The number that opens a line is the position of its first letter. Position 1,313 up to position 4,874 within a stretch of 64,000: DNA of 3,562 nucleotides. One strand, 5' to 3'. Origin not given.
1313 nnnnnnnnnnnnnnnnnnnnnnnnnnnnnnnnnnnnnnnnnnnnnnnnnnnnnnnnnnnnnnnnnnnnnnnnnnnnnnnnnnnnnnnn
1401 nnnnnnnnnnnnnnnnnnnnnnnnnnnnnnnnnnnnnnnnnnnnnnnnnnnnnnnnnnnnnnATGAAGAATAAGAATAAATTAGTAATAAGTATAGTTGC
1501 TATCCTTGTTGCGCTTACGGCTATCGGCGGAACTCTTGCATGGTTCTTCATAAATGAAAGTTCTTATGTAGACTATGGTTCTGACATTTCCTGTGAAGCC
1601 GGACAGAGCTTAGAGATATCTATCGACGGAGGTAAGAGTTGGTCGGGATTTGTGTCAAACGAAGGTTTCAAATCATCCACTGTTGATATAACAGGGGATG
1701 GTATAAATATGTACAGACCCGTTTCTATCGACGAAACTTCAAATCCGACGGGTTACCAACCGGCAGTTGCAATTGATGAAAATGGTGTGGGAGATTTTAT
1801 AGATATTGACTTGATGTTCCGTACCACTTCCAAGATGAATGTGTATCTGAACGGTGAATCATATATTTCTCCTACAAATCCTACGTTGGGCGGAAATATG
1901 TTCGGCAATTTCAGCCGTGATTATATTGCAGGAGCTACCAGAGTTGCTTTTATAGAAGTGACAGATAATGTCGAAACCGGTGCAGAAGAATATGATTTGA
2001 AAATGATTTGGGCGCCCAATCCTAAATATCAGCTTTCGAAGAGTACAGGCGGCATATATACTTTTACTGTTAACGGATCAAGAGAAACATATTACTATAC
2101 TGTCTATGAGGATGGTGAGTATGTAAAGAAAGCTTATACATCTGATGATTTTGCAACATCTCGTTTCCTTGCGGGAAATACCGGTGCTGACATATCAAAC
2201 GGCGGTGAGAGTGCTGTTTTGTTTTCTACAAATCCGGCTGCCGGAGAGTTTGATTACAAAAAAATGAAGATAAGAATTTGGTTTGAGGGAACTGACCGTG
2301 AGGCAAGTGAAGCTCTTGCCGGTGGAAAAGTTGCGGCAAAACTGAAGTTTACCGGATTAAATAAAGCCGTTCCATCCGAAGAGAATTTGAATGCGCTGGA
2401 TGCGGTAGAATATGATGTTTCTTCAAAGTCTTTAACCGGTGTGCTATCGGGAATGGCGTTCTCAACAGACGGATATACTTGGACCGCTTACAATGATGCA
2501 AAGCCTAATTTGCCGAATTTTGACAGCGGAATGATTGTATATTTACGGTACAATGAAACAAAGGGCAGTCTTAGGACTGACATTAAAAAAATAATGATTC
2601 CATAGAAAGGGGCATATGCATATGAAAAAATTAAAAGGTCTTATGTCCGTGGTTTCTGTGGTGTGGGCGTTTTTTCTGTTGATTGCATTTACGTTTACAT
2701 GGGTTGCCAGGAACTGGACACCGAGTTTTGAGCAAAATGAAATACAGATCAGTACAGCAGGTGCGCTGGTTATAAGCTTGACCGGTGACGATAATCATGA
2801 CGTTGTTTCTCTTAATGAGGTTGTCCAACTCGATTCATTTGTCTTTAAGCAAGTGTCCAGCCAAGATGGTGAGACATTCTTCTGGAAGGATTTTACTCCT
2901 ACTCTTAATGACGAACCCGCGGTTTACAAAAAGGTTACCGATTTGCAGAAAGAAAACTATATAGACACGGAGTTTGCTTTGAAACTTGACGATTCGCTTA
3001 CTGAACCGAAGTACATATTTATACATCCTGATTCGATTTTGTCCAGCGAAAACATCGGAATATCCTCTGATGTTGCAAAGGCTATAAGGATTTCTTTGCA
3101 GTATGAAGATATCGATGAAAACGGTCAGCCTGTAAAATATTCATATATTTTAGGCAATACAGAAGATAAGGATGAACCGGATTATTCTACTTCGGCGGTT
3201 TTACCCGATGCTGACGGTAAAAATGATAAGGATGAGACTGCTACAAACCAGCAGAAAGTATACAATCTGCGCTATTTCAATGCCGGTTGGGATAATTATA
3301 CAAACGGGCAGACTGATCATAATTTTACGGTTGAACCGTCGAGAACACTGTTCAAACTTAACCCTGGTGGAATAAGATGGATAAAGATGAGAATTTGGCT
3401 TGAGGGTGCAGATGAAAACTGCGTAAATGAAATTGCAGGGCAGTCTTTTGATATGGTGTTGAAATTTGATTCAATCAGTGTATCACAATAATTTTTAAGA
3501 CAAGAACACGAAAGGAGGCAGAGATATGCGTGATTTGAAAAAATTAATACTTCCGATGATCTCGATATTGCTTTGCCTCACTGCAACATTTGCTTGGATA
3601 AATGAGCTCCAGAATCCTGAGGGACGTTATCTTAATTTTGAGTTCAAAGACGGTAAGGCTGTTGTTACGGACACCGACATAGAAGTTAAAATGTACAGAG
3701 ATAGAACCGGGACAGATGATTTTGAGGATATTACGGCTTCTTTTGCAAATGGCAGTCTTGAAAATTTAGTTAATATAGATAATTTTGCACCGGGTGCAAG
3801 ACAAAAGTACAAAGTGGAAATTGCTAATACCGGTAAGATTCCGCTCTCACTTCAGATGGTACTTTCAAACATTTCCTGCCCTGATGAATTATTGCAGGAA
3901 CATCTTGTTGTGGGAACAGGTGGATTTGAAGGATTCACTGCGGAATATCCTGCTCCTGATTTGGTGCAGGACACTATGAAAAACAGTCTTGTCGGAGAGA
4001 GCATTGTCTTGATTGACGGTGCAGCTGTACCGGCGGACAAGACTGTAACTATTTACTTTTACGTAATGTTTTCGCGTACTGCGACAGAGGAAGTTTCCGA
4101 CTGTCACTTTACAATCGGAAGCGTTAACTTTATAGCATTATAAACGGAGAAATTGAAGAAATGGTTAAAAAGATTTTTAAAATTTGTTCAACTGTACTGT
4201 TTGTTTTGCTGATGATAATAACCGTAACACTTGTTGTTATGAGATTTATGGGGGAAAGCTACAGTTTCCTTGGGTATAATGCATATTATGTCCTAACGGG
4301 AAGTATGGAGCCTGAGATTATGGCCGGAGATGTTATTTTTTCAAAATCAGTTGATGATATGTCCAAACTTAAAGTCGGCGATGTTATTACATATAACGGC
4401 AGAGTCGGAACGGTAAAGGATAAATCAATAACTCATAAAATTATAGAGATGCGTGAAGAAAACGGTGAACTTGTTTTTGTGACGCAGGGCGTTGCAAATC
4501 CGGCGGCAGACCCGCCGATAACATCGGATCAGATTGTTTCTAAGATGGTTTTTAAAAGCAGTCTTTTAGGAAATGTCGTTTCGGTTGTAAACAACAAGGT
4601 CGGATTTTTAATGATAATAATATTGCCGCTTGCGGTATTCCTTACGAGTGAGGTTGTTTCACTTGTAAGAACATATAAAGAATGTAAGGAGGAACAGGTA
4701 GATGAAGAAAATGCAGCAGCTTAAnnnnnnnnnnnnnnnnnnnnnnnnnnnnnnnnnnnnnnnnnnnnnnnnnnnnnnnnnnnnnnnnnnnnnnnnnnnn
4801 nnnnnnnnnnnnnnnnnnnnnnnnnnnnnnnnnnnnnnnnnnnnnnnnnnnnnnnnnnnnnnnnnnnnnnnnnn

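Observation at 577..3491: Three tandem paralogs define a distinct family of SipW-type substrates with shared motifs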

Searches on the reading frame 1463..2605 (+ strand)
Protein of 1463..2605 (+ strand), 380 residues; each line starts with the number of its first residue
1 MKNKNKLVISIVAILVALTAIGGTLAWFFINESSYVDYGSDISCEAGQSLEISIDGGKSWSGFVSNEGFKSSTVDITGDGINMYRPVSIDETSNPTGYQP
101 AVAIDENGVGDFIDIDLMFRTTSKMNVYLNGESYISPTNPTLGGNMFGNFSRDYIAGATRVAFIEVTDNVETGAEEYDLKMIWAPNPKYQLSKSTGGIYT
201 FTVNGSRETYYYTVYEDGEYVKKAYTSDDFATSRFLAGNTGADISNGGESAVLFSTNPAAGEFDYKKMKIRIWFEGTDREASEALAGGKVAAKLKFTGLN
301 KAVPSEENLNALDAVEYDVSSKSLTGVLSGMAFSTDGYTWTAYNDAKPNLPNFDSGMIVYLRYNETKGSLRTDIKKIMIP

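Call 3: search_protein_families(library=pfam, proteins=[window:1463-2605:+], max_evalue=1)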
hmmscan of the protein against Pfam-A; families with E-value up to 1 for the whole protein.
window:1463-2605:+ (380 aa): 0 families

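Call 4: search_protein_families(library=ncbifam, proteins=[window:1463-2605:+], max_evalue=1)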
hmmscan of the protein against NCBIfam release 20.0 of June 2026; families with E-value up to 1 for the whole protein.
window:1463-2605:+ (380 aa): 3 families
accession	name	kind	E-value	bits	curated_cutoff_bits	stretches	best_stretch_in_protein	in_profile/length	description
NF004285.1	PRK05696.1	equivalog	0.017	14.9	179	1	2-35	15-47/171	flagellar basal body-associated protein FliL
NF005435.1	PRK07021.1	equivalog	0.17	11.7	131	1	3-32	5-35/157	flagellar basal body-associated protein FliL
TIGR04088.1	cognate_SipW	domain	0.96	9.7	19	0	12-28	3-19/34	SipW-dependent-type signal peptide-containing protein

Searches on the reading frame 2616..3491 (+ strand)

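Call 3: search_protein_families(library=pfam, proteins=[window:2616-3491:+], max_evalue=1)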
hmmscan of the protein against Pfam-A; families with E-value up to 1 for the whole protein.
window:2616-3491:+ (291 aa): 0 families

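Call 4: search_protein_families(library=ncbifam, proteins=[window:2616-3491:+], max_evalue=1)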
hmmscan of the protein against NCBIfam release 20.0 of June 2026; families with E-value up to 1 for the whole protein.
window:2616-3491:+ (291 aa): 1 family
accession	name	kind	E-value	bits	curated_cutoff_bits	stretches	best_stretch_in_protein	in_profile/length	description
NF038268.1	TF_SarA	equivalog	0.12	12.4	175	1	74-118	36-82/121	global transcriptional regulator SarA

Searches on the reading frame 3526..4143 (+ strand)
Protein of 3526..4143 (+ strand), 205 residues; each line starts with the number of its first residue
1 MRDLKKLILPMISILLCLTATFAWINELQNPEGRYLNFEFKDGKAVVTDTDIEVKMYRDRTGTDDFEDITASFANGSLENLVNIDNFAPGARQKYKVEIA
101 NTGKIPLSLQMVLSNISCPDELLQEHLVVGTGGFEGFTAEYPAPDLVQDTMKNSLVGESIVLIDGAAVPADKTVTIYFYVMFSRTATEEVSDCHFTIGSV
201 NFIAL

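Call 3: search_protein_families(library=pfam, proteins=[window:3526-4143:+], max_evalue=1)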
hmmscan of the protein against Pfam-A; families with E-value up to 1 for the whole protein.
window:3526-4143:+ (205 aa): 3 families
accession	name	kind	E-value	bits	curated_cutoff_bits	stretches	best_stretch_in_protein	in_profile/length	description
PF21965.2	SAMP2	-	0.11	13.4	27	1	158-175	36-53/63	Small archaeal modifier protein 2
PF20130.4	DUF6520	-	0.17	12.7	25.4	1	1-30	1-29/83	Family of unknown function (DUF6520)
PF22544.2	HYDIN_VesB_CFA65-like_Ig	-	0.18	12.5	25.5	1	79-118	7-46/100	HYDIN/CFA65/VesB-like, Ig-like domain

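Call 4: search_protein_families(library=ncbifam, proteins=[window:3526-4143:+], max_evalue=1)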
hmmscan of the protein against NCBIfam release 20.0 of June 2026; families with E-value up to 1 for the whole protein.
window:3526-4143:+ (205 aa): 1 family
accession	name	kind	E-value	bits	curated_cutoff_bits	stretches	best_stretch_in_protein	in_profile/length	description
TIGR04090.1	exp_by_SipW_IV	subfamily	0.076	12.7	60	1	70-111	35-76/241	BsaA family SipW-dependent biofilm matrix protein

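Call 47: search_solved_structures(query=A4, max_evalue=10, show_alignments=2)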
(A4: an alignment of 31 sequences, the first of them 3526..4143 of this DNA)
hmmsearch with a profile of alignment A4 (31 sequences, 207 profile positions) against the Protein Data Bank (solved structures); distinct sequences matched with E-value up to 10: 2.
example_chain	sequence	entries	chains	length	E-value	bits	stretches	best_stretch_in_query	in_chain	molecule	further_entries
2mpc_A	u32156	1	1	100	0.32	13.8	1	75-107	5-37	Pyrin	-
6lcp_B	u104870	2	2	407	0.82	12.4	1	6-51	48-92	Cdc50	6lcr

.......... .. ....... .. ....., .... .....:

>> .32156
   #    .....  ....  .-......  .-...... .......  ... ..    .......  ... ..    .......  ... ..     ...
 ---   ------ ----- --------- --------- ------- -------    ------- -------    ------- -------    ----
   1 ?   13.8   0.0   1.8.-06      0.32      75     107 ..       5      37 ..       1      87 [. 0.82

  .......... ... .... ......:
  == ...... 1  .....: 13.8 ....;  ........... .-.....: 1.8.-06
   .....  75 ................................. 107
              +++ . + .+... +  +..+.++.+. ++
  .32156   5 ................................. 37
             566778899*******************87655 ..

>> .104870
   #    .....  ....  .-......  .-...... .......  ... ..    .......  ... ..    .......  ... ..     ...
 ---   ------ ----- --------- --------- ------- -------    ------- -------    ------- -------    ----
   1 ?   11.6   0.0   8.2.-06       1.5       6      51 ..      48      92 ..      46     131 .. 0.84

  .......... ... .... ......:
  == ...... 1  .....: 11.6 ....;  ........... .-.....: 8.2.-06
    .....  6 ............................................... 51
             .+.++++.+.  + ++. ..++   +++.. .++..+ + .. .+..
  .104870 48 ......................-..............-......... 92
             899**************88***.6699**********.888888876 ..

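Call 49: search_protein_families(library=pfam, alignment_id=A4, max_evalue=1)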
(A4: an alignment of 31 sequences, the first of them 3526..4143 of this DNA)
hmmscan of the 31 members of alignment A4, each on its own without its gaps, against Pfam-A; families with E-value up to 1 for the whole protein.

A. member 1, window:3526-4143:+ (205 aa): 3 families
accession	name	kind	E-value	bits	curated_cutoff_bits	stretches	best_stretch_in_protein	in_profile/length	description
PF21965.2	SAMP2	-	0.11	13.4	27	1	158-175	36-53/63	Small archaeal modifier protein 2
PF20130.4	DUF6520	-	0.17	12.7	25.4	1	1-30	1-29/83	Family of unknown function (DUF6520)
PF22544.2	HYDIN_VesB_CFA65-like_Ig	-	0.18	12.5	25.5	1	79-118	7-46/100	HYDIN/CFA65/VesB-like, Ig-like domain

B. families by the number of members that match (of 31 scanned): 17 families
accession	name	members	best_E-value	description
PF24771.2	Ig_CFAP74_1st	2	0.026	CFAP74 first Ig-like domain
PF13057.11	DUF3919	1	0.0057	Protein of unknown function (DUF3919)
PF09467.15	Yopt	1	0.013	Hypothetical protein Yopt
PF14145.11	YrhK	1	0.02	YrhK-like protein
PF16456.10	YmgD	1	0.025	YmgD protein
PF13828.11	DUF4190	1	0.053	Domain of unknown function (DUF4190)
PF06268.19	Fascin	1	0.08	Fascin domain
PF14059.11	DUF4251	1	0.098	Domain of unknown function (DUF4251)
PF24214.1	Phage_H_T_join_2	1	0.099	Putative phage head-tail joining protein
PF21965.2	SAMP2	1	0.11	Small archaeal modifier protein 2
PF11514.14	DUF3219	1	0.11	Protein of unknown function (DUF3219)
PF24558.1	DUF7604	1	0.14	Domain of unknown function (DUF7604)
PF20130.4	DUF6520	1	0.17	Family of unknown function (DUF6520)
PF15581.11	Imm58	1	0.17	Immunity protein 58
PF22544.2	HYDIN_VesB_CFA65-like_Ig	1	0.18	HYDIN/CFA65/VesB-like, Ig-like domain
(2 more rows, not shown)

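Call 62: find_homologous_proteins(query=window:3526-4143:+, max_evalue=0.001)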
Query window:3526-4143:+ (205 aa): 121 proteins with E <= 0.001 among 238 candidates; the best 120 are listed.
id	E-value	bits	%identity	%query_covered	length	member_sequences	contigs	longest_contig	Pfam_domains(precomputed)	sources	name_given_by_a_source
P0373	3.2e-131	453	100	100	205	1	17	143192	-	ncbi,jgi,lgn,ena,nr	ncbi:MAG: hypothetical protein E7384_03805 [Ruminococcaceae bacterium]|nr:hypothetical protein [Osci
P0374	4.3e-114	397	88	100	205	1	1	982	-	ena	-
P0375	2.1e-112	391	86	100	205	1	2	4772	-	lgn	-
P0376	2.3e-112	391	86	100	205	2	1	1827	-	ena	-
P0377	7.5e-110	383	84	100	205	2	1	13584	-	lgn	-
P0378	1.0e-107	376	84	100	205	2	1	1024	-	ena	-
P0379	1.4e-107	376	83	100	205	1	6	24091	-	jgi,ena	-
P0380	3.0e-103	362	80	100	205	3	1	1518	-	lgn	-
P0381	3.2e-99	348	77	100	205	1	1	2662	-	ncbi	-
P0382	7.2e-98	344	76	100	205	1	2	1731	-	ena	-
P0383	1.2e-52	196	47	100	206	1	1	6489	-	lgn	-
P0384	8.7e-49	184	45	99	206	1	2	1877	-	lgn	-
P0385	3.5e-48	182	43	100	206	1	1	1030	-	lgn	-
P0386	1.3e-47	180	45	100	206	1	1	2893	-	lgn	-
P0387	2.7e-47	179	43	100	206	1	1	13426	-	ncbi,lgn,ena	-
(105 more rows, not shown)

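Call 68: predict_structure(alignment_id=A5)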
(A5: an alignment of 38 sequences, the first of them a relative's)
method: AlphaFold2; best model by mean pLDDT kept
length: 205 residues; sequences in the alignment: 38
mean_pLDDT: 78.5   pTM: 0.68
mean pLDDT of the five models: 78.5, 75.2, 75.1, 74.2, 71.5
residues with pLDDT >= 90: 61; 70-90: 102; 50-70: 20; < 50: 22
segments of 3 or more residues with pLDDT < 50: 29-49
pLDDT, mean of each block of 10 residues (from residue 1): 76 87 58 32 41 83 80 56 74 90 89 86 91 95 94 89 92 94 82 81 79
secondary structure, 60 per line:
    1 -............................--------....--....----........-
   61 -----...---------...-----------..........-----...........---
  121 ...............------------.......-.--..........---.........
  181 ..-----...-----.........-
elements in order: H2-29 E38-41 E44-47 E52-59 E66-68 E92-101 E107-117 H121-126 E127-135 E148-150 H151-154 E159-168 E172-182 E196-204

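Call 70: fold_search(model_id=the predicted structure, library=pdb)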
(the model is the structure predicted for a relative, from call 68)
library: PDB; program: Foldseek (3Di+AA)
matches with E <= 10: 1489; with E <= 0.001: 2
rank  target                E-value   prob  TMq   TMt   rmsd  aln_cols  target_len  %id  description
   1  7fe5_A                3.3e-04  0.99  0.26  0.28  16.6       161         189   15  AvmM Catalyzes Macrocyclization in Alchivemycin A Biosynthesis (released 2021-09-01)
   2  7ueg_A                4.6e-04  1.00  0.36  0.40   5.3       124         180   14  Cryo-EM of bundling pili from Pyrobaculum calidifontis (released 2022-06-29)
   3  7fe0_A                1.6e-03  0.96  0.26  0.27  15.9       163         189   14  AvmM Catalyzes Macrocyclization in Alchivemycin A Biosynthesis (released 2021-09-01)
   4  8aur_A                2.1e-03  1.00  0.41  0.37  10.9       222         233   12  Cryo-EM structure of a TasA fibre (released 2022-11-30)
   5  8ose                  2.1e-03  0.94  0.21  0.09   7.6       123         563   13  C. perfringens chitinase CP4_3455 in complex with inhibitor bisdionin C (released 2023-07-12)
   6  8oye_A                3.1e-03  0.96  0.22  0.10   7.2       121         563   15  Clostridium perfringens chitinase CP4_3455 E196Q with chitin (released 2023-07-12)
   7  4jo5                  3.4e-03  0.91  0.26  0.31  13.0       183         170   10  CBM3a-L domain with flanking linkers from scaffoldin cipA of cellulosome of Clostridium thermocellum (released 2013-07-17)
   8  6qfs_B                3.6e-03  0.97  0.22  0.35   7.8       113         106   11  Chargeless variant of the Cellulose-binding domain from Cellulomonas fimi (released 2019-12-18)
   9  3ndy_E                3.9e-03  0.98  0.25  0.41   7.2       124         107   10  The structure of the catalytic and carbohydrate binding domain of endoglucanase D from Clostridium cellulovorans (released 2010-09-08)
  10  8p4l_A                4.8e-03  0.91  0.26  0.11  15.9       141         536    6  Beta-N-acetylgalactosaminidase from Niabella aurantiaca (released 2024-01-17)
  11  4b97                  6.0e-03  0.98  0.32  0.40  11.5       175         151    8  Biomass sensing modules from putative Rsgi-like proteins of Clostridium thermocellum resemble family 3 carbohydrate-bind (released 2013-09-11)
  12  6qfs_A                7.2e-03  0.95  0.23  0.38   7.5       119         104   11  Chargeless variant of the Cellulose-binding domain from Cellulomonas fimi (released 2019-12-18)
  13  5fr0                  7.6e-03  0.98  0.29  0.12  10.0       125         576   11  The details of glycolipid glycan hydrolysis by the structural analysis of a family 123 glycoside hydrolase from Clostrid (released 2016-03-30)
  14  2x9z                  7.6e-03  0.77  0.25  0.21   8.3       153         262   13  STRUCTURE OF THE PILUS BACKBONE (RRGB) FROM STREPTOCOCCUS PNEUMONIAE (released 2010-06-30)
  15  8hhv_A                1.0e-02  0.99  0.31  0.15   5.6       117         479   11  endo-alpha-D-arabinanase EndoMA1 from Microbacterium arabinogalactanolyticum (released 2023-08-16)
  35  9h8b_A0               1.6e-02  0.90  0.33  0.43  13.1       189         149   11  Ex vivo cannulae fiber structure of Pyrodictium abyssi (released 2024-12-18)
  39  7pnb_A                1.9e-02  0.91  0.30  0.33   8.5       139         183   10  Sulfolobus acidocaldarius 0406 filament. (released 2022-09-14)
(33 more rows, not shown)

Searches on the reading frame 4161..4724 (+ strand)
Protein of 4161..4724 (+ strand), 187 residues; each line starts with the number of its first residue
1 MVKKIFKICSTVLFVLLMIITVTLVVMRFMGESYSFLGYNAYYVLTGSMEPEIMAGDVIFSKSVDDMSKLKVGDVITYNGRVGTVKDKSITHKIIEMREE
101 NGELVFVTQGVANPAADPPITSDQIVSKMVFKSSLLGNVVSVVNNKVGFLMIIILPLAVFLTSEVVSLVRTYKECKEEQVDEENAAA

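Call 3: search_protein_families(library=pfam, proteins=[window:4161-4724:+], max_evalue=1)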
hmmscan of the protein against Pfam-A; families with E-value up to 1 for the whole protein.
window:4161-4724:+ (187 aa): 4 families
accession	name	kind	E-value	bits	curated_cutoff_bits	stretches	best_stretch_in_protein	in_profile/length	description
PF10502.14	Peptidase_S26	-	0.001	19.5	22.9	1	35-79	19-64/168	Signal peptidase, peptidase S26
PF01052.25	FliMN_C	-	0.0078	16.6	23.8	1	55-88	29-63/73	Type III flagellar switch regulator (C-ring) FliN C-term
PF00924.24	MS_channel_2nd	-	0.011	16.3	20.2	1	69-107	17-53/68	Mechanosensitive ion channel, beta-domain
PF16886.11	ATP-synt_ab_Xtn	-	0.015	15.5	25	1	69-108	15-55/88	ATPsynthase alpha/beta subunit barrel-sandwich domain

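Call 4: search_protein_families(library=ncbifam, proteins=[window:4161-4724:+], max_evalue=1)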
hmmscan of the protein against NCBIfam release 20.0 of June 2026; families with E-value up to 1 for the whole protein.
window:4161-4724:+ (187 aa): 9 families
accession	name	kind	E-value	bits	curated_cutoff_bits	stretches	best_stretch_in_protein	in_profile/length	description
NF046067.1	SigPepSipWBacil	equivalog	3.9e-29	101.6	190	1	3-184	2-181/189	signal peptidase I SipW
TIGR02228.1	sigpep_I_arch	equivalog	4.9e-28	98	51.85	1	3-165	1-155/158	signal peptidase I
TIGR02227.1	sigpep_I_bact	equivalog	8.5e-06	25.7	47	1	27-81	8-63/162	signal peptidase I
TIGR00723.1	ttdB_fumA_fumB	subfamily_domain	0.00047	20.2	145.15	1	66-110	2-45/169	FumA C-terminus/TtdB family hydratase beta subunit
NF004708.0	PRK06043.1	equivalog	0.0011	18.6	269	1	64-110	11-56/192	fumarate hydratase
NF006253.0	PRK08395.1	equivalog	0.0066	16.2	244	1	63-134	10-75/166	fumarate hydratase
NF006082.0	PRK08228.1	equivalog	0.026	14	264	1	64-99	12-46/205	L(+)-tartrate dehydratase subunit beta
NF050033.2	RoxA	exception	0.087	11.3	1000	1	116-138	625-647/673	rubber dioxygenase RoxA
NF002567.0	PRK02201.1-2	equivalog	0.16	10.5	452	1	2-56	27-82/651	membrane protein insertase YidC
